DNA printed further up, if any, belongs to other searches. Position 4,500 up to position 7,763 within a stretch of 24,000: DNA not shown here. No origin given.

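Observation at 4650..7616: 988-aa primase-polymerase (AEP) + SF2 DEAH helicase + unknown-domain fusion as the main cargo of a tRNA islet: candidate uncharacterised defence/conflict effector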

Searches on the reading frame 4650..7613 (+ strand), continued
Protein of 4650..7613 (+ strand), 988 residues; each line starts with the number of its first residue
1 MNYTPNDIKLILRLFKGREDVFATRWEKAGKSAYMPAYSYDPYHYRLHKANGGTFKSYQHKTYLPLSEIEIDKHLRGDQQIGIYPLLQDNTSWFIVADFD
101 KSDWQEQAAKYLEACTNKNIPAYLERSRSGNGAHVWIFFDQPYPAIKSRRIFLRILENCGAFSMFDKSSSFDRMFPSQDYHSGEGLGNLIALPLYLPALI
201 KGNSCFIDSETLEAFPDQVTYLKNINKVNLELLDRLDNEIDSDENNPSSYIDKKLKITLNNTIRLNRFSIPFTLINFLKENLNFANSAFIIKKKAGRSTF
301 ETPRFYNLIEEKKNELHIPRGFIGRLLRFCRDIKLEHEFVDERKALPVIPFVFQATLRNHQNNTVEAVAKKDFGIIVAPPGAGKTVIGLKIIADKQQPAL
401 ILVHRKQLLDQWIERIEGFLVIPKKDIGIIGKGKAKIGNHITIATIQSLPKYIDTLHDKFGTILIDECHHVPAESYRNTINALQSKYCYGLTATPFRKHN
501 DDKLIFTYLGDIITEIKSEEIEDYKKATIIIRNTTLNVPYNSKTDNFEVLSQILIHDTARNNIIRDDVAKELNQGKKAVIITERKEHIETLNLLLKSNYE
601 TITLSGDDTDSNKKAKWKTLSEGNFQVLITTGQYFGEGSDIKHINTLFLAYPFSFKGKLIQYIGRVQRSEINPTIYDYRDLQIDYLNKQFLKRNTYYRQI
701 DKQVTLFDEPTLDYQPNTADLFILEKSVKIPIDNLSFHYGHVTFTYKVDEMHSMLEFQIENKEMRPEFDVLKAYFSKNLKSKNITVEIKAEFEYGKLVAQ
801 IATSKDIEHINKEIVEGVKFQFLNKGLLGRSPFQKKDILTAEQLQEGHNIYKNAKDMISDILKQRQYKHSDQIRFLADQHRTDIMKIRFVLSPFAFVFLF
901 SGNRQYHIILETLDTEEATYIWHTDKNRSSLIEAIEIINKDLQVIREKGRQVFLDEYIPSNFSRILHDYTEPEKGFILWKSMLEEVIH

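Call 12: find_homologous_proteins(query=window:4650-7613:+, max_evalue=0.00001)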
Query window:4650-7613:+ (988 aa): 7988 proteins with E <= 0.00001 among 8000 candidates; the best 120 are listed.
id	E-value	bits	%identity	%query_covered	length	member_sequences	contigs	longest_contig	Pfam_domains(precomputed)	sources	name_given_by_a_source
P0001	0.0e+0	2179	96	100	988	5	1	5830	PF00270.36,PF22548.3,PF00271.38,PF04851.22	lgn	-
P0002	0.0e+0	2024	89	100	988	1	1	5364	PF00270.36,PF22548.3,PF00271.38,PF04851.22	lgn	-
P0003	0.0e+0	1995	87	100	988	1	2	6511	PF00270.36,PF22548.3,PF18766.8,PF00271.38,PF04851.22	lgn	-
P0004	0.0e+0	1995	87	100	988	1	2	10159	PF00270.36,PF22548.3,PF18766.8,PF00271.38,PF04851.22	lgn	-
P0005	0.0e+0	1991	87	100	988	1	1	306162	PF00270.36,PF22548.3,PF18766.8,PF00271.38,PF04851.22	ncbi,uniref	ncbi:TOTE conflict system archaeo-eukaryotic primase domain-containing protein [Sphingobacterium fae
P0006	0.0e+0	1729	75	100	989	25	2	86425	PF00270.36,PF00176.30,PF22548.3,PF00271.38,PF04851.22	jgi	-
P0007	0.0e+0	1717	75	100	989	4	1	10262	PF00270.36,PF00176.30,PF22548.3,PF00271.38,PF04851.22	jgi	jgi:superfamily II DNA or RNA helicase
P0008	0.0e+0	1716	74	100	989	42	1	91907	PF00270.36,PF00176.30,PF22548.3,PF00271.38,PF04851.22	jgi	-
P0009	0.0e+0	1716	75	100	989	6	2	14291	PF00270.36,PF00176.30,PF22548.3,PF00271.38,PF04851.22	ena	-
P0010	0.0e+0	1715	75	100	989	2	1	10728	PF00270.36,PF00176.30,PF22548.3,PF00271.38,PF04851.22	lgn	-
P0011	0.0e+0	1714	75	100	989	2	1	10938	PF00270.36,PF00176.30,PF22548.3,PF00271.38,PF04851.22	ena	-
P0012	0.0e+0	1702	74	100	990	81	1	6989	PF00270.36,PF00176.30,PF22548.3,PF00271.38,PF04851.22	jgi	jgi:superfamily II DNA or RNA helicase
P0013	0.0e+0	1684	74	100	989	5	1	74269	PF00270.36,PF00176.30,PF22548.3,PF00271.38,PF04851.22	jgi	-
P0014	0.0e+0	1633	72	100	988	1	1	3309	PF00270.36,PF22548.3,PF00271.38,PF04851.22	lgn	-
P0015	0.0e+0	1628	70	100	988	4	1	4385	PF00270.36,PF22548.3,PF00271.38,PF04851.22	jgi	-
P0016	0.0e+0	1621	70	100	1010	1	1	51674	PF00270.36,PF00176.30,PF22548.3,PF00271.38,PF04851.22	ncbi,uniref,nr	ncbi:DEAD/DEAH box helicase [Sphingobacterium sp. JB170]|uniref:DEAD/DEAH box helicase n=1 Tax=Sphin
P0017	0.0e+0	1616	70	100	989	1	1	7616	PF00270.36,PF22548.3,PF00271.38,PF04851.22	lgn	-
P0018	0.0e+0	1606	70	99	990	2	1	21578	PF00270.36,PF22548.3,PF18766.8,PF00271.38,PF04851.22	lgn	-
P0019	0.0e+0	1594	68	100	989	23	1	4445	PF00270.36,PF00176.30,PF22548.3,PF18766.8,PF00271.38,PF04851.22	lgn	-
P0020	0.0e+0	1550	68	99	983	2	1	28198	PF00270.36,PF22548.3,PF00271.38,PF04851.22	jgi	-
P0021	0.0e+0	1548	67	100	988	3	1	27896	PF00270.36,PF00176.30,PF22548.3,PF18766.8,PF00271.38,PF04851.22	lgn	-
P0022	0.0e+0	1498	66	99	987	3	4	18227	PF00270.36,PF00176.30,PF22548.3,PF00271.38,PF04851.22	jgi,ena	-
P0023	0.0e+0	1493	66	99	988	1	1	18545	PF00270.36,PF00176.30,PF22548.3,PF00271.38,PF04851.22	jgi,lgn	jgi:superfamily II DNA or RNA helicase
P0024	0.0e+0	1492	66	99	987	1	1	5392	PF00270.36,PF00176.30,PF22548.3,PF00271.38,PF04851.22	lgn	-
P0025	0.0e+0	1490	66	99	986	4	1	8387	PF00270.36,PF00176.30,PF22548.3,PF00271.38,PF04851.22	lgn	-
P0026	0.0e+0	1485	65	99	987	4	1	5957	PF00270.36,PF22548.3,PF18766.8,PF00271.38,PF04851.22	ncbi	-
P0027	0.0e+0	1480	66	99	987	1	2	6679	PF00270.36,PF00176.30,PF22548.3,PF00271.38,PF04851.22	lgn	-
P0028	0.0e+0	1480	65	99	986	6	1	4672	PF00270.36,PF00176.30,PF22548.3,PF00271.38,PF04851.22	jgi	-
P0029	0.0e+0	1478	65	100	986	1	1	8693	PF00270.36,PF00176.30,PF22548.3,PF00271.38,PF04851.22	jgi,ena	jgi:superfamily II DNA or RNA helicase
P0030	0.0e+0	1477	65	99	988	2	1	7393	PF00270.36,PF22548.3,PF00271.38,PF04851.22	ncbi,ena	-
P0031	0.0e+0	1477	65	100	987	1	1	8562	PF00270.36,PF00176.30,PF22548.3,PF00271.38,PF04851.22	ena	-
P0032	0.0e+0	1476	64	100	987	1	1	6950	PF00270.36,PF00176.30,PF22548.3,PF00271.38,PF04851.22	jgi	jgi:superfamily II DNA or RNA helicase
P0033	0.0e+0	1475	65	100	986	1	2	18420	PF00270.36,PF00176.30,PF22548.3,PF00271.38,PF04851.22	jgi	jgi:superfamily II DNA or RNA helicase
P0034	0.0e+0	1475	66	99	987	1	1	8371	PF00270.36,PF00176.30,PF22548.3,PF00271.38,PF04851.22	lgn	-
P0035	0.0e+0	1473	64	100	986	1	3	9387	PF00270.36,PF00176.30,PF22548.3,PF00271.38,PF04851.22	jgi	jgi:superfamily II DNA or RNA helicase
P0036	0.0e+0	1472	64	100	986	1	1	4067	PF00270.36,PF00176.30,PF22548.3,PF18766.8,PF00271.38,PF04851.22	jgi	jgi:superfamily II DNA or RNA helicase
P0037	0.0e+0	1472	65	100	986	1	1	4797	PF00270.36,PF00176.30,PF22548.3,PF00271.38,PF04851.22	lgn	-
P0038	0.0e+0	1472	65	99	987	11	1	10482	PF00270.36,PF00176.30,PF22548.3,PF00271.38,PF04851.22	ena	-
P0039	0.0e+0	1472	65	100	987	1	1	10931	PF00270.36,PF00176.30,PF22548.3,PF00271.38,PF04851.22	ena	-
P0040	0.0e+0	1472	65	100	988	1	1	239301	PF00270.36,PF00176.30,PF22548.3,PF00271.38,PF04851.22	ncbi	-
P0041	0.0e+0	1472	65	100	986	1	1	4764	PF00270.36,PF00176.30,PF22548.3,PF00271.38,PF04851.22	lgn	-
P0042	0.0e+0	1471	65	99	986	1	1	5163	PF00270.36,PF00176.30,PF22548.3,PF00271.38,PF04851.22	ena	-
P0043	0.0e+0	1471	65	100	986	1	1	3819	PF00270.36,PF00176.30,PF22548.3,PF00271.38,PF04851.22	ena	-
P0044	0.0e+0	1470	65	100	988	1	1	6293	PF00270.36,PF00176.30,PF22548.3,PF00271.38,PF04851.22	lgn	-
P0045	0.0e+0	1469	65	100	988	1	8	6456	PF00270.36,PF00176.30,PF22548.3,PF00271.38,PF04851.22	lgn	-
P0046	0.0e+0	1468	65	100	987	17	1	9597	PF00270.36,PF00176.30,PF22548.3,PF00271.38,PF04851.22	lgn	-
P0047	0.0e+0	1468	65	100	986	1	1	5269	PF00270.36,PF00176.30,PF22548.3,PF00271.38,PF04851.22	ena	-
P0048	0.0e+0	1468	65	100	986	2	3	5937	PF00270.36,PF00176.30,PF22548.3,PF00271.38,PF04851.22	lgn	-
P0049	0.0e+0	1467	65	100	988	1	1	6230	PF00270.36,PF22548.3,PF00271.38,PF04851.22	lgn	-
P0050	0.0e+0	1467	65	99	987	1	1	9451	PF00270.36,PF00176.30,PF22548.3,PF00271.38,PF04851.22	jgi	jgi:superfamily II DNA or RNA helicase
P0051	0.0e+0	1467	65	99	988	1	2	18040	PF00270.36,PF00176.30,PF22548.3,PF00271.38,PF04851.22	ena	-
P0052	0.0e+0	1466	65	99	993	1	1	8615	PF00270.36,PF22548.3,PF00271.38,PF04851.22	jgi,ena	-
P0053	0.0e+0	1466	65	99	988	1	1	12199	PF00270.36,PF00176.30,PF22548.3,PF00271.38,PF04851.22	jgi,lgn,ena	-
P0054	0.0e+0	1466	65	99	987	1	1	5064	PF00270.36,PF22548.3,PF00271.38,PF04851.22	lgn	-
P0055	0.0e+0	1466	65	99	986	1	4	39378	PF00270.36,PF00176.30,PF22548.3,PF18766.8,PF00271.38,PF04851.22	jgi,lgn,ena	-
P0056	0.0e+0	1465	65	99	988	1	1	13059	PF00270.36,PF00176.30,PF22548.3,PF00271.38,PF04851.22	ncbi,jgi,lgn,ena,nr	ncbi:MAG: DEAD/DEAH box helicase family protein [Tenuifilaceae bacterium]|nr:DEAD/DEAH box helicase 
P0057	0.0e+0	1465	65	100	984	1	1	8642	PF00270.36,PF22548.3,PF00271.38,PF04851.22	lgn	-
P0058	0.0e+0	1465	65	99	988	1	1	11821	PF00270.36,PF00176.30,PF22548.3,PF00271.38,PF04851.22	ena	-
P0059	0.0e+0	1465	65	100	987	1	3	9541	PF00270.36,PF00176.30,PF22548.3,PF00271.38,PF04851.22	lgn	-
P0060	0.0e+0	1464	65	99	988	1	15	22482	PF00270.36,PF00176.30,PF22548.3,PF00271.38,PF04851.22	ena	-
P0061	0.0e+0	1464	65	99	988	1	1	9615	PF00270.36,PF00176.30,PF22548.3,PF00271.38,PF04851.22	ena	-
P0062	0.0e+0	1464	65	99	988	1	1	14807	PF00270.36,PF00176.30,PF22548.3,PF00271.38,PF04851.22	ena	-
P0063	0.0e+0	1464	65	100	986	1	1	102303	PF00270.36,PF00176.30,PF22548.3,PF00271.38,PF04851.22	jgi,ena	jgi:superfamily II DNA or RNA helicase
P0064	0.0e+0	1463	65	99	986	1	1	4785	PF00270.36,PF00176.30,PF22548.3,PF00271.38,PF04851.22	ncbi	-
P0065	0.0e+0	1463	65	100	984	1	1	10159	PF00270.36,PF00176.30,PF22548.3,PF00271.38,PF04851.22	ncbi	-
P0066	0.0e+0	1463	64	99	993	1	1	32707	PF00270.36,PF00176.30,PF22548.3,PF00271.38,PF04851.22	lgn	-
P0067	0.0e+0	1463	64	100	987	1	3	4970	PF00270.36,PF22548.3,PF00271.38,PF04851.22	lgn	-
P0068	0.0e+0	1463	65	99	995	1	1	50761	PF00270.36,PF00176.30,PF22548.3,PF00271.38,PF04851.22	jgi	jgi:superfamily II DNA or RNA helicase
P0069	0.0e+0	1463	65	100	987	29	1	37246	PF00270.36,PF00176.30,PF22548.3,PF00271.38,PF04851.22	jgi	-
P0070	0.0e+0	1463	64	100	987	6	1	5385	PF00270.36,PF00176.30,PF22548.3,PF00271.38,PF04851.22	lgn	-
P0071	0.0e+0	1463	64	100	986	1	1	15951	PF00270.36,PF00176.30,PF22548.3,PF00271.38,PF04851.22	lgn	-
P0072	0.0e+0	1463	65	100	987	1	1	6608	PF00270.36,PF00176.30,PF22548.3,PF00271.38,PF04851.22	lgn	-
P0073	0.0e+0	1463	64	99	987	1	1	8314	PF00270.36,PF00176.30,PF22548.3,PF00271.38,PF04851.22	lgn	-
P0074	0.0e+0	1462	64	100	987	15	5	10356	PF00270.36,PF00176.30,PF22548.3,PF00271.38,PF04851.22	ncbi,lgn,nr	ncbi:MAG: DEAD/DEAH box helicase family protein [Weeksellaceae bacterium]|nr:DEAD/DEAH box helicase 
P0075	0.0e+0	1462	65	99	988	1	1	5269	PF00270.36,PF00176.30,PF22548.3,PF00271.38,PF04851.22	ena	-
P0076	0.0e+0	1462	65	100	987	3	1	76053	PF00270.36,PF00176.30,PF22548.3,PF00271.38,PF04851.22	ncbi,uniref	ncbi:TOTE conflict system archaeo-eukaryotic primase domain-containing protein [Maribacter litoralis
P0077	0.0e+0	1461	65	100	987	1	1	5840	PF00270.36,PF00176.30,PF22548.3,PF00271.38,PF04851.22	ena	-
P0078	0.0e+0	1461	65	99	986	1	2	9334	PF00270.36,PF22548.3,PF00271.38,PF04851.22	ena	-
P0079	0.0e+0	1461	64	100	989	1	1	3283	PF00270.36,PF22548.3,PF18766.8,PF13401.13,PF00271.38,PF04851.22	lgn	-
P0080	0.0e+0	1461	65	99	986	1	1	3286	PF00270.36,PF00176.30,PF22548.3,PF00271.38,PF04851.22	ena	-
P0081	0.0e+0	1460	65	99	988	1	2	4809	PF00270.36,PF00176.30,PF22548.3,PF00271.38,PF04851.22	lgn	-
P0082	0.0e+0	1460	65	99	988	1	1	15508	PF00270.36,PF00176.30,PF22548.3,PF00271.38,PF04851.22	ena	-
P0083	0.0e+0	1459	65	99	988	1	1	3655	PF00270.36,PF00176.30,PF22548.3,PF00271.38,PF04851.22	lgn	-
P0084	0.0e+0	1459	65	100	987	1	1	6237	PF00270.36,PF22548.3,PF00271.38,PF04851.22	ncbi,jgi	jgi:superfamily II DNA or RNA helicase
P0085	0.0e+0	1458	64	100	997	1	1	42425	PF00270.36,PF00176.30,PF22548.3,PF00271.38,PF04851.22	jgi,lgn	jgi:superfamily II DNA or RNA helicase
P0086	0.0e+0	1458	65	100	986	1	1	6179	PF00270.36,PF00176.30,PF22548.3,PF00271.38,PF04851.22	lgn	-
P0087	0.0e+0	1458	64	99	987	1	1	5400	PF00270.36,PF00176.30,PF22548.3,PF00271.38,PF04851.22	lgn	-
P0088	0.0e+0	1458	65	99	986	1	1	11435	PF00270.36,PF00176.30,PF22548.3,PF00271.38,PF04851.22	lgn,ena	-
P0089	0.0e+0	1458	65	99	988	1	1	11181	PF00270.36,PF00176.30,PF22548.3,PF00271.38,PF04851.22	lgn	-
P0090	0.0e+0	1457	64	100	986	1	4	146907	PF00270.36,PF00176.30,PF22548.3,PF00271.38,PF04851.22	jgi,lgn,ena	-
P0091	0.0e+0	1457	64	100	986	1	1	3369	PF00270.36,PF00176.30,PF22548.3,PF00271.38,PF04851.22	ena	-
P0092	0.0e+0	1457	64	100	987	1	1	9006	PF00270.36,PF22548.3,PF18766.8,PF00271.38,PF04851.22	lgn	-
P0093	0.0e+0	1456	65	99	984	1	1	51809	PF00270.36,PF00176.30,PF22548.3,PF00271.38,PF04851.22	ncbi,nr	ncbi:MAG: DEAD/DEAH box helicase family protein [Bacteroidales bacterium]|nr:DEAD/DEAH box helicase 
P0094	0.0e+0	1456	65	99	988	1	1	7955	PF00270.36,PF00176.30,PF22548.3,PF00271.38,PF04851.22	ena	-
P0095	0.0e+0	1456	64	99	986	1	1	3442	PF00270.36,PF00176.30,PF22548.3,PF18766.8,PF00271.38,PF04851.22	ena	-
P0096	0.0e+0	1456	64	99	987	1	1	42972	PF00270.36,PF00176.30,PF22548.3,PF00271.38,PF04851.22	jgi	jgi:superfamily II DNA or RNA helicase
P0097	0.0e+0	1456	64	100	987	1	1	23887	PF00270.36,PF00176.30,PF22548.3,PF00271.38,PF04851.22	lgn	-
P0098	0.0e+0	1456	65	99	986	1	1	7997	PF00270.36,PF22548.3,PF00271.38,PF04851.22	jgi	-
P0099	0.0e+0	1455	65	99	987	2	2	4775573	PF00270.36,PF00176.30,PF22548.3,PF00271.38,PF04851.22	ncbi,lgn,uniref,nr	ncbi:DEAD/DEAH box helicase [Alkalitalea saponilacus]|uniref:Superfamily II DNA or RNA helicase n=1 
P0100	0.0e+0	1455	65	100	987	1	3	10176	PF00270.36,PF00176.30,PF22548.3,PF18766.8,PF00271.38,PF04851.22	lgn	-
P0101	0.0e+0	1455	64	100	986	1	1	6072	PF00270.36,PF00176.30,PF22548.3,PF00271.38,PF04851.22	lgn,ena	-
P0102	0.0e+0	1455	65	99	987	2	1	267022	PF00270.36,PF22548.3,PF18766.8,PF00271.38,PF04851.22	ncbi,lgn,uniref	ncbi:TOTE conflict system archaeo-eukaryotic primase domain-containing protein [Mariniflexile sp.]|u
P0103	0.0e+0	1455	65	99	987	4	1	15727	PF00270.36,PF22548.3,PF00271.38,PF04851.22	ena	-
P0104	0.0e+0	1455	65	99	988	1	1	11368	PF00270.36,PF00176.30,PF22548.3,PF00271.38,PF04851.22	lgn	-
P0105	0.0e+0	1454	64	100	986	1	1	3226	PF00270.36,PF00176.30,PF22548.3,PF00271.38,PF04851.22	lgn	-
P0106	0.0e+0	1454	64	100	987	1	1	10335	PF00270.36,PF00176.30,PF22548.3,PF00271.38,PF04851.22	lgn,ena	-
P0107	0.0e+0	1453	64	100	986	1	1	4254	PF00270.36,PF00176.30,PF22548.3,PF00271.38,PF04851.22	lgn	-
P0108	0.0e+0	1453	64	100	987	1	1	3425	PF00270.36,PF22548.3,PF00271.38,PF04851.22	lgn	-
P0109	0.0e+0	1453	64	100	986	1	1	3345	PF00270.36,PF22548.3,PF18766.8,PF00271.38,PF04851.22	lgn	-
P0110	0.0e+0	1453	63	99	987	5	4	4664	PF00270.36,PF00176.30,PF22548.3,PF00271.38,PF04851.22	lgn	-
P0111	0.0e+0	1452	64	100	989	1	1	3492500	PF00270.36,PF00176.30,PF22548.3,PF00271.38,PF04851.22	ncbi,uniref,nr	ncbi:restriction endonuclease subunit R [Arachidicoccus ginsenosidimutans]|uniref:DEAD/DEAH box heli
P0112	0.0e+0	1452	64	100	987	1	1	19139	PF00270.36,PF00176.30,PF22548.3,PF00271.38,PF04851.22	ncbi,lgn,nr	ncbi:MAG: DEAD/DEAH box helicase family protein [Lutibacter sp.]|nr:DEAD/DEAH box helicase family pr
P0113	0.0e+0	1452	64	100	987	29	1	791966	PF00270.36,PF00176.30,PF22548.3,PF18766.8,PF00271.38,PF04851.22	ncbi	ncbi:MAG: DEAD/DEAH box helicase family protein [Flavobacteriaceae bacterium]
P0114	0.0e+0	1452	64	100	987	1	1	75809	PF00270.36,PF00176.30,PF22548.3,PF00271.38,PF04851.22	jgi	jgi:superfamily II DNA or RNA helicase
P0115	0.0e+0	1452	64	100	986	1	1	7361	PF00270.36,PF00176.30,PF22548.3,PF00271.38,PF04851.22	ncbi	-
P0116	0.0e+0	1452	64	100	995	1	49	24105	PF00270.36,PF00176.30,PF22548.3,PF00271.38,PF04851.22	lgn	-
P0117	0.0e+0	1451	64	100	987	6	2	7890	PF00270.36,PF00176.30,PF22548.3,PF00271.38,PF04851.22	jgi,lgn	jgi:superfamily II DNA or RNA helicase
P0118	0.0e+0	1450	65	100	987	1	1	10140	PF00270.36,PF00176.30,PF22548.3,PF00271.38,PF04851.22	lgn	-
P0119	0.0e+0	1450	64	100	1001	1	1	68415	PF00270.36,PF00176.30,PF22548.3,PF00271.38,PF04851.22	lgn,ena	-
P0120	0.0e+0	1450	64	99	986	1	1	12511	PF00270.36,PF22548.3,PF00271.38,PF04851.22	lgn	-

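Call 14: find_encoding_contigs(protein=window:4650-7613:+, flank=10000, max_places=4)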
Protein window:4650-7613:+ (988 aa): no gene with exactly this product is on record in the collection.
